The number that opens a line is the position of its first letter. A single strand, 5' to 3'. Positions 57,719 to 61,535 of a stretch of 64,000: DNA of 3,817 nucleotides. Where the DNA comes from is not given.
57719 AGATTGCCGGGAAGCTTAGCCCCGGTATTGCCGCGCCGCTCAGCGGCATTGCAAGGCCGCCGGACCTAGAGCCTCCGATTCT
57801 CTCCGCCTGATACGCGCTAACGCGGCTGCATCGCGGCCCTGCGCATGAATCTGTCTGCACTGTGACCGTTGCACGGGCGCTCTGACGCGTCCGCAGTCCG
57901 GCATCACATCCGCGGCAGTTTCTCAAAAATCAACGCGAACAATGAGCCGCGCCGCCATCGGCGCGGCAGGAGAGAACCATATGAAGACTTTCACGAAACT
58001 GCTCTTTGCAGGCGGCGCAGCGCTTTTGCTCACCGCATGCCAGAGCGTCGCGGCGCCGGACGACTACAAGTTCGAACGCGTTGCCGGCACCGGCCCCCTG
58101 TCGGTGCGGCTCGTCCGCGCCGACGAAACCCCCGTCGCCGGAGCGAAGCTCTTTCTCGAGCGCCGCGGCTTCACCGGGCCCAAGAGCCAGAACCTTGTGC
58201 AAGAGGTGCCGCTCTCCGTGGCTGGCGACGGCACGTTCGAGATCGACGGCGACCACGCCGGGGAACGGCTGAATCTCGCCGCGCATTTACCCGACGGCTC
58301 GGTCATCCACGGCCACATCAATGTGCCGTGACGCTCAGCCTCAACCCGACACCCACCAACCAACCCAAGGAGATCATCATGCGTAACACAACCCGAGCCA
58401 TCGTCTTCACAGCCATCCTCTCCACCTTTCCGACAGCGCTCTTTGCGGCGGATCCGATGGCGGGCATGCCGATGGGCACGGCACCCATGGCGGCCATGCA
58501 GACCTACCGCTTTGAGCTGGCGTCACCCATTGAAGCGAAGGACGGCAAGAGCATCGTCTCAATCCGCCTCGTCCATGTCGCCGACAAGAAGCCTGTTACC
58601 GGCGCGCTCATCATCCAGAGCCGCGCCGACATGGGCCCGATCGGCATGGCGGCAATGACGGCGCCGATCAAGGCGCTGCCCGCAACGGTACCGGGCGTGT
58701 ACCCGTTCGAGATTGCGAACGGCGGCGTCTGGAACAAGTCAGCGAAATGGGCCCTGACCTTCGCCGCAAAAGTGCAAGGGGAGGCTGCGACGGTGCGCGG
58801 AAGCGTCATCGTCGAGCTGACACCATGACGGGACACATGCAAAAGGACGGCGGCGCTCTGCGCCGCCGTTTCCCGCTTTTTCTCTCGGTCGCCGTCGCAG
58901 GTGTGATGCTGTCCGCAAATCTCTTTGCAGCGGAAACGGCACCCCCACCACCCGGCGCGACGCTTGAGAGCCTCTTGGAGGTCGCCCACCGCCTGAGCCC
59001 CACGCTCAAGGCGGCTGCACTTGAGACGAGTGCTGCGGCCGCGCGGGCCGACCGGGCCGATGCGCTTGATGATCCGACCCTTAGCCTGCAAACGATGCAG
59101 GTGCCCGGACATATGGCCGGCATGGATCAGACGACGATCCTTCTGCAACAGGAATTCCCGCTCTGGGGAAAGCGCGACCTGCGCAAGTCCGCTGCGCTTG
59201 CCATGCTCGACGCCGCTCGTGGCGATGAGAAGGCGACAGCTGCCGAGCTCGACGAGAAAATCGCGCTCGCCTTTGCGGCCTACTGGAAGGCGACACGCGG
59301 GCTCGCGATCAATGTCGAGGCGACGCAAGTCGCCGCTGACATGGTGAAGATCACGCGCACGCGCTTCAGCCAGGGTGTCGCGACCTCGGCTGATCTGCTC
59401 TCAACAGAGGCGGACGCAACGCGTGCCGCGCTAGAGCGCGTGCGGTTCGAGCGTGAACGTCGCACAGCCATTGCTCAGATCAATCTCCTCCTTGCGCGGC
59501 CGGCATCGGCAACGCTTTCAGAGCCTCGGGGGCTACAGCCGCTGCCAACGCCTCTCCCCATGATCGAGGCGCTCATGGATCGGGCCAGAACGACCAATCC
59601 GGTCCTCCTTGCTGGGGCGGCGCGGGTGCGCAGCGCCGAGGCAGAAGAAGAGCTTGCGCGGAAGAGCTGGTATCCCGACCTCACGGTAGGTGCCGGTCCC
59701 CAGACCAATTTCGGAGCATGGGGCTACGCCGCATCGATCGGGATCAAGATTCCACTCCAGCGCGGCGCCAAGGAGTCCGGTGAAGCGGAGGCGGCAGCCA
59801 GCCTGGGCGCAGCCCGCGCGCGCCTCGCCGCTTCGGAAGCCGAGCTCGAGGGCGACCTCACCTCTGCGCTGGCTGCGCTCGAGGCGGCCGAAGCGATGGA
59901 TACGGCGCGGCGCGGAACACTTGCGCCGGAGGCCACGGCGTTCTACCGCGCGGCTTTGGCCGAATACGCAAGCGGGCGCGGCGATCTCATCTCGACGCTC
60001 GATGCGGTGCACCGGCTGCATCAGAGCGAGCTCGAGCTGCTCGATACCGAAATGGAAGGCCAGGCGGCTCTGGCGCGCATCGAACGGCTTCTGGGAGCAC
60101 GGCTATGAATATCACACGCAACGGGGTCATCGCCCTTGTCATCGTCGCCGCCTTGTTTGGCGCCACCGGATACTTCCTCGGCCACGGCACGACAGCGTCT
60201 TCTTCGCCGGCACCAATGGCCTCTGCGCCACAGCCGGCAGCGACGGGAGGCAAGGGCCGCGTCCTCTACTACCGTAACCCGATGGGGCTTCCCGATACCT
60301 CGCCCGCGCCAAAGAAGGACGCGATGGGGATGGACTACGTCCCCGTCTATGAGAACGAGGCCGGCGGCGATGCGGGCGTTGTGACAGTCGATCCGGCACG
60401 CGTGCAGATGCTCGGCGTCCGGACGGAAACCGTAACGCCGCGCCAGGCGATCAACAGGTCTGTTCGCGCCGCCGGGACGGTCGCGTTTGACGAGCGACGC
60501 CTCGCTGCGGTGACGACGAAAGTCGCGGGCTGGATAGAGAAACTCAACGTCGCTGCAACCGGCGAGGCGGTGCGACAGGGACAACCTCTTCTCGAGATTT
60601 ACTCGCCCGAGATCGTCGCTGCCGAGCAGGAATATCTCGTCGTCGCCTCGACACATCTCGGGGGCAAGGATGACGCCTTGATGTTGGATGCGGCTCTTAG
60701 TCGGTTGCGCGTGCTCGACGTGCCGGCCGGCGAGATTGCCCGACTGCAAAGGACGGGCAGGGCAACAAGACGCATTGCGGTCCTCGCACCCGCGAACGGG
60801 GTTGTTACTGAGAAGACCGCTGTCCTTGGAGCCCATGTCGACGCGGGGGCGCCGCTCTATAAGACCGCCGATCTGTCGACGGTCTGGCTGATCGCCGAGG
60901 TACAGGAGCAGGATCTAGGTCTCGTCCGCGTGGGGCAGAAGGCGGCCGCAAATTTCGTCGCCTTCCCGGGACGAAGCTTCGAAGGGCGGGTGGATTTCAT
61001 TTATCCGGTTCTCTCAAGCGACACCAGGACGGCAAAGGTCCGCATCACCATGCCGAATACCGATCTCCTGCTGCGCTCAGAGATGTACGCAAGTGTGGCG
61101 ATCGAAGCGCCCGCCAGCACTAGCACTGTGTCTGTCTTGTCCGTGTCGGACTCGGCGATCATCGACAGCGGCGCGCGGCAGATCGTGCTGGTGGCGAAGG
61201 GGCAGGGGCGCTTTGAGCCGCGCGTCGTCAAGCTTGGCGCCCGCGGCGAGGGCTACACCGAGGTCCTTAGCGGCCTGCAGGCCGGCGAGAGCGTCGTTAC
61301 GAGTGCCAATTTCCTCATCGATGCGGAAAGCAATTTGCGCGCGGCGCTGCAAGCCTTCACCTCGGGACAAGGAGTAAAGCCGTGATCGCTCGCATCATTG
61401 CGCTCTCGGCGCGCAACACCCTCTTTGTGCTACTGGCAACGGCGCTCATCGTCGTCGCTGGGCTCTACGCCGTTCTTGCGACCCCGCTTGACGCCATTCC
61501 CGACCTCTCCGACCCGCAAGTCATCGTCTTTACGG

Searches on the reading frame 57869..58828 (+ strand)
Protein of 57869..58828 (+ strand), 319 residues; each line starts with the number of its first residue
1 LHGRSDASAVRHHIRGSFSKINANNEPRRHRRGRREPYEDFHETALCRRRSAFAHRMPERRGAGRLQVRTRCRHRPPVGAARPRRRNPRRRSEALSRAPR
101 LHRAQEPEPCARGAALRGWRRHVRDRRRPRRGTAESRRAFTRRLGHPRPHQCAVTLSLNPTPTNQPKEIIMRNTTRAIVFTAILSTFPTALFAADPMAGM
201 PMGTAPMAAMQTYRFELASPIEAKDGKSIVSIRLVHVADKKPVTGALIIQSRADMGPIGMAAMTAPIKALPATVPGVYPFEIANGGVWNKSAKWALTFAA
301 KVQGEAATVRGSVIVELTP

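Call 31: search_protein_families(library=pfam, proteins=[window:57869-58828:+], max_evalue=0.001)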
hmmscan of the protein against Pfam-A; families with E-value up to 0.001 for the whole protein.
window:57869-58828:+ (319 aa): 1 family
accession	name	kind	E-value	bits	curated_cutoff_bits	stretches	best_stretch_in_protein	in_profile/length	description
PF13115.11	YtkA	-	2.5e-08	34.9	25.9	1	209-282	3-72/85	YtkA-like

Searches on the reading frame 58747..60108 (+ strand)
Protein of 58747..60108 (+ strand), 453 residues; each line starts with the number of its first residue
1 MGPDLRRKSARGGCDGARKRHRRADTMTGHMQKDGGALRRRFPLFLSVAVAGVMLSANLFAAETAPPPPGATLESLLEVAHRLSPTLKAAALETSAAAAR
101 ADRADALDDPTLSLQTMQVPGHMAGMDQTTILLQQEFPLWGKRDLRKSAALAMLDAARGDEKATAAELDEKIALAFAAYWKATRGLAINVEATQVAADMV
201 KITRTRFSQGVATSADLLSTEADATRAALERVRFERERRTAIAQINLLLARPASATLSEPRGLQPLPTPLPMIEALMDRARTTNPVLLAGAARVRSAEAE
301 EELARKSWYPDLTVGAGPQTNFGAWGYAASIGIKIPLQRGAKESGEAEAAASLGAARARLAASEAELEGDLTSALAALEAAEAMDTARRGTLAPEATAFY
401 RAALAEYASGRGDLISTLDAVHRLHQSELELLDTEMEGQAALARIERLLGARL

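Call 31: search_protein_families(library=pfam, proteins=[window:58747-60108:+], max_evalue=0.001)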
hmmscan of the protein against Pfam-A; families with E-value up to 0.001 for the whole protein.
window:58747-60108:+ (453 aa): 1 family
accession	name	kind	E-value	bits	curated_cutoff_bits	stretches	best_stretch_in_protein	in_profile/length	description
PF02321.23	OEP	-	9.1e-37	127.1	22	2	274-450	2-187/187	Outer membrane efflux protein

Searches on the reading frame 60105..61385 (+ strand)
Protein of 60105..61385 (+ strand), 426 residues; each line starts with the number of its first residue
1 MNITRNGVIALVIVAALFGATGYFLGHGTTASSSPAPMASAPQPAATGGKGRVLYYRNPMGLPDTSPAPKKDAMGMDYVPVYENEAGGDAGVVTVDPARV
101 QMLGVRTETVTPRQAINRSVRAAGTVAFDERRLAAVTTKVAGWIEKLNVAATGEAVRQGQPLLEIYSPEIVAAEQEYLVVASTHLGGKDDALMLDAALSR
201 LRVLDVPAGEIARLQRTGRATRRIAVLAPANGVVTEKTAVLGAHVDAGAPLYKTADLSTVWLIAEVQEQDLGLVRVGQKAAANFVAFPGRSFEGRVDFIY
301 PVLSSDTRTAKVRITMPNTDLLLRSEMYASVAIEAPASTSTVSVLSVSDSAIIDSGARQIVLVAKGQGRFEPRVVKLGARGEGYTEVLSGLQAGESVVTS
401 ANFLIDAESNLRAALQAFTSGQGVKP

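Call 31: search_protein_families(library=pfam, proteins=[window:60105-61385:+], max_evalue=0.001)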
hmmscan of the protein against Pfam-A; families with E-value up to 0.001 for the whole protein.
window:60105-61385:+ (426 aa): 3 families
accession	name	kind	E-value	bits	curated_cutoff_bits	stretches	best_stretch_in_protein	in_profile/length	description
PF16576.10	HlyD_D23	-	4.7e-76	255.2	30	1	116-329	2-214/214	Barrel-sandwich domain of CusB or HlyD membrane-fusion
PF13437.12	HlyD_3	-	2.5e-19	70.4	22.2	1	226-320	2-100/106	HlyD family secretion protein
PF16572.11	HlyD_D4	-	3.9e-07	30.3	26.4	1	162-219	1-54/55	Long alpha hairpin domain of cation efflux system protein, CusB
